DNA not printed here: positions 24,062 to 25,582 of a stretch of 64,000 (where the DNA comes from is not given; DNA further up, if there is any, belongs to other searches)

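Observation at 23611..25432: Candidate RiPP-like cluster: YerC/TrpR-like regulator, palindromic operator, short peptide ORF, radical SAM/SPASM enzyme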

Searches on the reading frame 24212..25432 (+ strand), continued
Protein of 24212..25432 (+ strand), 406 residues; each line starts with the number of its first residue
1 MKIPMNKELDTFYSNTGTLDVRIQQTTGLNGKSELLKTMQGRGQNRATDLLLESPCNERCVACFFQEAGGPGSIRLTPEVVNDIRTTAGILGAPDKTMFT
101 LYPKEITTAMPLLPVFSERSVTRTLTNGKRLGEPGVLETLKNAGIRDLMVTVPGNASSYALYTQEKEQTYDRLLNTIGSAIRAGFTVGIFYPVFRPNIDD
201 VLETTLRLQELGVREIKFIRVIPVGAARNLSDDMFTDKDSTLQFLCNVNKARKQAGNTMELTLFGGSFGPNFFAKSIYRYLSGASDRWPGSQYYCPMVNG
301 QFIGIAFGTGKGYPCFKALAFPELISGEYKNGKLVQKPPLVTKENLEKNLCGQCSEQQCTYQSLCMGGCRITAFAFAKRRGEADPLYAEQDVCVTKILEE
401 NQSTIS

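Call 65: search_protein_families(library=ncbifam, proteins=[L028:6407-7426:+, L030:4512-5984:+, L030:2836-4515:+, L015:3279-4886:+, L009:406-1257:+, L023:4832-5812:+, L009:2174-2977:+, L026:7270-7821:+, L026:7805-8533:+, L009:1254-2177:+], max_evalue=0.00001)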
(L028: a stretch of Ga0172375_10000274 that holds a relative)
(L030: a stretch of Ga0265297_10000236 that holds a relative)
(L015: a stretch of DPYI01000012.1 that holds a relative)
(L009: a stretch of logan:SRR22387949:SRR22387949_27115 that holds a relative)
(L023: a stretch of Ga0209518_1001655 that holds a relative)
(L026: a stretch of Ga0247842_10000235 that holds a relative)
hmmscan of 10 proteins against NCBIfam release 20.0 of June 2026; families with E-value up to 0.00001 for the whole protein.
L028:6407-7426:+ (339 aa): 56 families (the best 25 are shown)
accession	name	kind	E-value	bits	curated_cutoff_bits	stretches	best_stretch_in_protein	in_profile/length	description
TIGR01141.1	hisC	equivalog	1.5e-61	208.3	276.55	1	12-326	19-346/349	histidinol-phosphate transaminase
TIGR01140.1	L_thr_O3P_dcar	equivalog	1.6e-56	191.9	290.55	1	14-324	18-328/331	threonine-phosphate decarboxylase CobD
NF003496.0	PRK05166.1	equivalog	2.1e-49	168.2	540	1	19-327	42-367/373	histidinol-phosphate transaminase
NF002878.0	PRK03321.1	subfamily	1.9e-39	135.4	374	1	16-326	25-345/352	histidinol-phosphate transaminase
NF051461.1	pyoverd_PtaA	equivalog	3.2e-36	124.8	500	1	10-295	31-328/359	pyoverdine biosynthesis transaminase PtaA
NF005915.1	PRK07908.1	equivalog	5.8e-36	124.5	360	1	28-325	26-330/332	Rv2231c family histidinol phosphate aminotransferase CobC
NF006580.0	PRK09105.1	subfamily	8.8e-36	123.5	444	1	10-295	43-339/375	pyridoxal phosphate-dependent aminotransferase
NF006014.0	PRK08153.1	equivalog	2.1e-35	122.3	510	1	21-277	41-307/370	pyridoxal phosphate-dependent aminotransferase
NF053748.1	bifunc_CobBC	exception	1e-32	113.4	950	1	28-325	494-795/797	bifunctional hydrogenobyrinic acid a,c-diamide synthase/histidinol phosphate aminotransferase CobBC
NF002726.0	PRK02610.1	equivalog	3.1e-30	105.4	391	1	41-330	73-369/374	histidinol-phosphate transaminase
NF002877.0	PRK03317.1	equivalog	1e-29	103.5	409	1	42-291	63-333/374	histidinol-phosphate transaminase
NF041364.1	GntC_guanitoxin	equivalog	4.2e-22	78.5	415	1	58-317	54-343/356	guanitoxin biosynthesis PLP-dependent (S)-gamma-hydroxy-L-arginine cyclodehydratase GntC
NF006225.0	PRK08354.1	equivalog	9.7e-21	74.4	288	1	12-326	13-312/318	putative aminotransferase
NF005021.0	PRK06425.1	equivalog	1.5e-17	63.7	353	1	119-330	114-331/335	histidinol-phosphate aminotransferase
TIGR03539.1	DapC_actino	equivalog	3.2e-14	52.8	355.65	1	72-314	88-343/357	succinyldiaminopimelate transaminase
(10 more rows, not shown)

L030:4512-5984:+ (490 aa): 66 families (the best 25 are shown)
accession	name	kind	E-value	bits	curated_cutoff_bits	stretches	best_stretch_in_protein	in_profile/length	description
NF005744.0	PRK07568.1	subfamily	1.5e-39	136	389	1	76-334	49-301/398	pyridoxal phosphate-dependent aminotransferase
NF041364.1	GntC_guanitoxin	equivalog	7.3e-37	127.1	415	1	62-314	7-253/356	guanitoxin biosynthesis PLP-dependent (S)-gamma-hydroxy-L-arginine cyclodehydratase GntC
TIGR01265.1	tyr_nico_aTase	subfamily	3.7e-32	111.8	292.45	1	74-287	55-260/403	tyrosine/nicotianamine family aminotransferase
NF041091.1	asp_aminotase_Arch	equivalog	7.5e-32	110.6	550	1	69-310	43-274/376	aspartate aminotransferase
NF005305.0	PRK06836.1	equivalog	9.2e-31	107.4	376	1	44-285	25-263/396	pyridoxal phosphate-dependent aminotransferase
NF006230.0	PRK08363.1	equivalog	2.6e-30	105.5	534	1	73-300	53-274/398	alanine aminotransferase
NF005817.0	PRK07683.1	equivalog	5.6e-30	104.3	575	1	85-328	58-293/387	aminotransferase A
TIGR01264.1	tyr_amTase_E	equivalog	3.5e-28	98.5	474.25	1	74-286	55-260/403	tyrosine transaminase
TIGR01141.1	hisC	equivalog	8.6e-27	93.9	276.55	1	108-295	63-236/349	histidinol-phosphate transaminase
NF004769.0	PRK06107.1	equivalog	6.3e-25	87.8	617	1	87-314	65-287/402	aspartate transaminase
NF005816.0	PRK07682.1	equivalog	4e-24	85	620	1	83-327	57-294/390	aminotransferase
NF006569.0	PRK09082.1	subfamily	5.3e-24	85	420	1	86-285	61-253/386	methionine aminotransferase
NF006756.0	PRK09276.1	subfamily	5.4e-24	84.8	507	1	59-340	37-311/387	LL-diaminopimelate aminotransferase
NF004770.0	PRK06108.1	subfamily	3.1e-23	82.3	422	1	88-312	69-288/396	pyridoxal phosphate-dependent aminotransferase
NF005732.0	PRK07550.1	equivalog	2.3e-22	79.6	366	1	71-307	49-278/389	aminotransferase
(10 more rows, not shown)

L030:2836-4515:+ (559 aa): 50 families (the best 25 are shown)
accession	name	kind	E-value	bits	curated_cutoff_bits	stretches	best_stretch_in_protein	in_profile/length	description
NF041364.1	GntC_guanitoxin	equivalog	4.2e-24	85.1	415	1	131-351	17-223/356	guanitoxin biosynthesis PLP-dependent (S)-gamma-hydroxy-L-arginine cyclodehydratase GntC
NF005744.0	PRK07568.1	subfamily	1.2e-22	80.3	389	1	139-371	54-271/398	pyridoxal phosphate-dependent aminotransferase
NF041091.1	asp_aminotase_Arch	equivalog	2.7e-19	69.2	550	1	145-355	58-251/376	aspartate aminotransferase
NF005855.0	PRK07777.1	equivalog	2.9e-19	69.6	553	1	146-356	60-256/391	pyridoxal phosphate-dependent aminotransferase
NF004770.0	PRK06108.1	subfamily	9.3e-19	67.5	422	1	146-360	68-268/396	pyridoxal phosphate-dependent aminotransferase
NF005732.0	PRK07550.1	equivalog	1e-18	67.6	366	1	134-354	54-258/389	aminotransferase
NF005817.0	PRK07683.1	equivalog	9.3e-18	64.1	575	1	135-350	51-248/387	aminotransferase A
TIGR03540.1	DapC_direct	equivalog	1.1e-16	60.8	593.25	1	146-361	62-262/383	LL-diaminopimelate aminotransferase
NF005816.0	PRK07682.1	equivalog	1.1e-16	60.5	620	1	146-356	61-255/390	aminotransferase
NF005305.0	PRK06836.1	equivalog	1.8e-16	60.4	376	1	124-352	46-263/396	pyridoxal phosphate-dependent aminotransferase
TIGR01265.1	tyr_nico_aTase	subfamily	3.1e-16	59.3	292.45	1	146-355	68-261/403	tyrosine/nicotianamine family aminotransferase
TIGR03538.1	DapC_gpp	equivalog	3.6e-15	55.7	474.6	1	124-349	41-259/395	succinyldiaminopimelate transaminase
TIGR04544.1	3metArgNH2trans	equivalog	7.3e-15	54.9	350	1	239-359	128-242/366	beta-methylarginine biosynthesis bifunctional aminotransferase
TIGR03947.1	viomycin_VioD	equivalog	2.5e-14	53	390.9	1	176-351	68-228/359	capreomycidine synthase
TIGR04350.1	C_S_lyase_PatB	subfamily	2.6e-14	52.9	340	1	201-369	105-265/384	PatB family C-S lyase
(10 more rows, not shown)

L015:3279-4886:+ (535 aa): 4 families
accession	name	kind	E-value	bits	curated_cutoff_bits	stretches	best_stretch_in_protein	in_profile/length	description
TIGR02253.1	CTE7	subfamily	1e-12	48.3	169.75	1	339-526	4-196/221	TIGR02253 family HAD-type hydrolase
TIGR01993.1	Pyr-5-nucltdase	equivalog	3e-08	33.7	142.9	1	339-520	2-179/183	pyrimidine 5'-nucleotidase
NF009695.0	PRK13222.1-2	equivalog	3.3e-07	30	225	1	335-523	4-192/226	phosphoglycolate phosphatase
TIGR02252.1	DREG-2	subfamily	2.5e-06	27.4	155.2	1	438-523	114-203/203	HAD hydrolase, REG-2-like, family IA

L009:406-1257:+ (283 aa): 0 families

L023:4832-5812:+ (326 aa): 4 families
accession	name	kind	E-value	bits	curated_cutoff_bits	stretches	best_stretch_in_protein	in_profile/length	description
NF008036.0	PRK10768.1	equivalog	1.1e-29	103.6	382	1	18-314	1-295/304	ribonucleoside hydrolase RihC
NF007761.0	PRK10443.1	equivalog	4.4e-25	88.4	433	1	18-271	1-255/311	pyrimidine-specific ribonucleoside hydrolase RihA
NF052221.1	UridNuclsHydUriH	equivalog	9.7e-18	64.4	450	1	22-271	2-254/310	uridine-preferring nucleoside hydrolase UriH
NF007417.0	PRK09955.1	equivalog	1.8e-16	59.9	459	1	21-222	5-195/313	ribosylpyrimidine nucleosidase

L009:2174-2977:+ (267 aa): 8 families
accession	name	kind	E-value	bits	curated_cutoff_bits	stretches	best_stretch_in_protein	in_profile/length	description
TIGR01718.1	Uridine-psphlse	equivalog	3.5e-67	226.3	280.3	1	6-214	3-212/245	uridine phosphorylase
NF008383.0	PRK11178.1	equivalog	1.7e-45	155.3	262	1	10-213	12-219/254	uridine phosphorylase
NF004489.0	PRK05819.1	subfamily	5.8e-41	140.3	230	1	4-214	3-204/236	DeoD-type purine-nucleoside phosphorylase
TIGR00107.1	deoD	equivalog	3.9e-34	118.2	232.25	1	6-213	1-199/232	purine-nucleoside phosphorylase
NF009914.0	PRK13374.1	subfamily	1.1e-33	116.8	338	1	4-215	3-205/235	DeoD-type purine-nucleoside phosphorylase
NF005500.0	PRK07115.1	equivalog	7.8e-21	74.5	264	1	58-217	64-213/261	AMP nucleosidase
TIGR01721.1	AMN-like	hypoth_equivalog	2.2e-19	69.6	307.2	1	59-217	62-211/269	AMP nucleosidase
NF004079.0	PRK05584.1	equivalog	3.7e-06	26.6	169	1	46-169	30-161/232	5'-methylthioadenosine/adenosylhomocysteine nucleosidase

L026:7270-7821:+ (183 aa): 1 family
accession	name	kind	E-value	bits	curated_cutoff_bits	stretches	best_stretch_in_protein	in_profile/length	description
TIGR00725.1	TIGR00725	hypoth_equivalog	1.5e-23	83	106.9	1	7-172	2-159/159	TIGR00725 family protein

L026:7805-8533:+ (242 aa): 10 families
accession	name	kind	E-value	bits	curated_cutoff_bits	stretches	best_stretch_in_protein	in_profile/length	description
TIGR03828.1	pfkB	equivalog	1.7e-09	37.1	292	1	146-236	198-286/305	1-phosphofructokinase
TIGR03168.1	1-PFK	subfamily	1e-08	34.5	216.4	1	147-236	199-286/305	hexose kinase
NF040938.1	KDG_KDGal_kin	equivalog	1.4e-07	30.9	400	1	158-229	211-281/305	bifunctional 2-dehydro-3-deoxygluconokinase/2-dehydro-3-deoxygalactonokinase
NF007321.0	PRK09813.1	equivalog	1.9e-07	30.9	247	1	155-226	179-249/261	fructoselysine 6-kinase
TIGR02152.1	D_ribokin_bact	equivalog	2.8e-07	30.2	299.65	1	145-226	196-275/298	ribokinase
TIGR04382.1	myo_inos_iolC_N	equivalog_domain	6.1e-07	29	300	1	157-230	215-288/309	5-dehydro-2-deoxygluconokinase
NF041332.1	KDG_KDGal_kin_Halo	equivalog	1.3e-06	28.1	440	1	145-227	206-287/320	bifunctional 2-dehydro-3-deoxygluconokinase/2-dehydro-3-deoxygalactonokinase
NF006957.1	PRK09434.1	equivalog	1.8e-06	27.7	450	1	149-216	199-265/302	fructokinase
NF041164.1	NucKinThplmales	equivalog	3.4e-06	26.5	450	1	160-213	195-253/295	nucleoside kinase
NF053626.1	RibKinHalex1628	equivalog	3.6e-06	26.7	330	1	135-226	176-267/293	ATP-dependent ribose-1-phosphate kinase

L009:1254-2177:+ (307 aa): 7 families
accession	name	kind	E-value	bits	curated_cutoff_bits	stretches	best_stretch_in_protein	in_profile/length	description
NF002245.0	PRK01158.1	equivalog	1.3e-12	47.5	198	0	169-275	97-209/233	phosphoglycolate phosphatase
TIGR01486.1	HAD-SF-IIB-MPGP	subfamily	8.5e-12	44.9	164.75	1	23-97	1-72/257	mannosyl-3-phosphoglycerate phosphatase family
TIGR00099.1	Cof-subfamily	subfamily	4.2e-11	42.9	137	1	23-276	1-241/256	Cof-type HAD-IIB family hydrolase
TIGR01487.1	Pglycolate_arch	equivalog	2.9e-10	40.4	122.75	0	23-113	3-91/215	phosphoglycolate phosphatase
TIGR01482.1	SPP-subfamily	subfamily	1.3e-09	37.9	107.15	1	24-302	1-222/225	sucrose-phosphate phosphatase subfamily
TIGR02461.1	osmo_MPG_phos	equivalog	3.6e-09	37.1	244.35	1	23-96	1-70/227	mannosyl-3-phosphoglycerate phosphatase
TIGR02463.1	MPGP_rel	hypoth_equivalog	9.4e-06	25.6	282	0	23-97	1-71/216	mannosyl-3-phosphoglycerate phosphatase-related protein YedP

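Call 73: search_protein_families(library=pfam, proteins=[L029:5487-5927:+, L016:2172-2966:+], max_evalue=0.01)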
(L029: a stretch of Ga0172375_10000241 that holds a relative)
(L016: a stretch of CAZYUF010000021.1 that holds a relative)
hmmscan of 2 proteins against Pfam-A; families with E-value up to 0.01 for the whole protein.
L029:5487-5927:+ (146 aa): 0 families

L016:2172-2966:+ (264 aa): 0 families

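Call 76: fold_search(model_id=the predicted structure, library=pdb)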
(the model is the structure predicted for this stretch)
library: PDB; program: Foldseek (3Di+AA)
matches with E <= 10: 1773; with E <= 0.001: 101
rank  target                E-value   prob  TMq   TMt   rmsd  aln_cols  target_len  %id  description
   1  8hzv_B                9.2e-10  1.00  0.45  0.40  11.9       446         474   14  The crystal structure of a Radical SAM Enzyme DesII (released 2024-07-10)
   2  8hzv_C                1.8e-09  1.00  0.49  0.43   8.1       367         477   15  The crystal structure of a Radical SAM Enzyme DesII (released 2024-07-10)
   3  6efn                  5.8e-09  1.00  0.49  0.51  10.4       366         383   14  Structure of a RiPP maturase, SkfB (released 2018-10-24)
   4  7vob                  5.8e-09  1.00  0.47  0.57  11.0       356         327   16  The crystal structure of a Radical SAM Enzyme BlsE involved in the Biosynthesis of Blasticidin S (released 2022-05-04)
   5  8hzv_A                7.2e-09  1.00  0.47  0.41   8.3       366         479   16  The crystal structure of a Radical SAM Enzyme DesII (released 2024-07-10)
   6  5v1s_A                8.1e-09  1.00  0.58  0.56   6.7       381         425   14  Crystal structure of Streptococcus suis SuiB bound to S-adenosylmethionine (released 2017-08-30)
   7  8hzv_D                8.1e-09  1.00  0.47  0.42  10.6       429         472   14  The crystal structure of a Radical SAM Enzyme DesII (released 2024-07-10)
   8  6c8v                  8.5e-09  1.00  0.50  0.61   7.1       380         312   15  X-ray structure of PqqE from Methylobacterium extorquens (released 2018-02-14)
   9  5v1t_A                1.1e-08  1.00  0.61  0.56   5.0       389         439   14  Crystal structure of Streptococcus suis SuiB bound to precursor peptide SuiA (released 2017-08-30)
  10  5v1q_B                1.3e-08  1.00  0.59  0.54   5.3       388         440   13  Crystal structure of Streptococcus suis SuiB (released 2017-08-30)
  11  5v1q_A                1.8e-08  1.00  0.59  0.56   5.4       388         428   14  Crystal structure of Streptococcus suis SuiB (released 2017-08-30)
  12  8hzy_B                4.3e-08  1.00  0.44  0.40   8.3       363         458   13  The crystal structure of a Radical SAM Enzyme DesII (released 2024-07-10)
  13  8hzy_A                5.7e-08  1.00  0.45  0.40   8.8       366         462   14  The crystal structure of a Radical SAM Enzyme DesII (released 2024-07-10)
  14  5v1s_B                8.3e-08  1.00  0.54  0.51   6.2       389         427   13  Crystal structure of Streptococcus suis SuiB bound to S-adenosylmethionine (released 2017-08-30)
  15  1tv7_A                9.1e-07  1.00  0.43  0.51  12.1       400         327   14  Structure of the S-adenosylmethionine dependent Enzyme MoaA (released 2004-08-31)
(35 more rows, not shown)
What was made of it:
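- Foldseek ranks the sugar- and nucleoside-modifying DesII and BlsE as high as the peptide enzymes (call 76).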
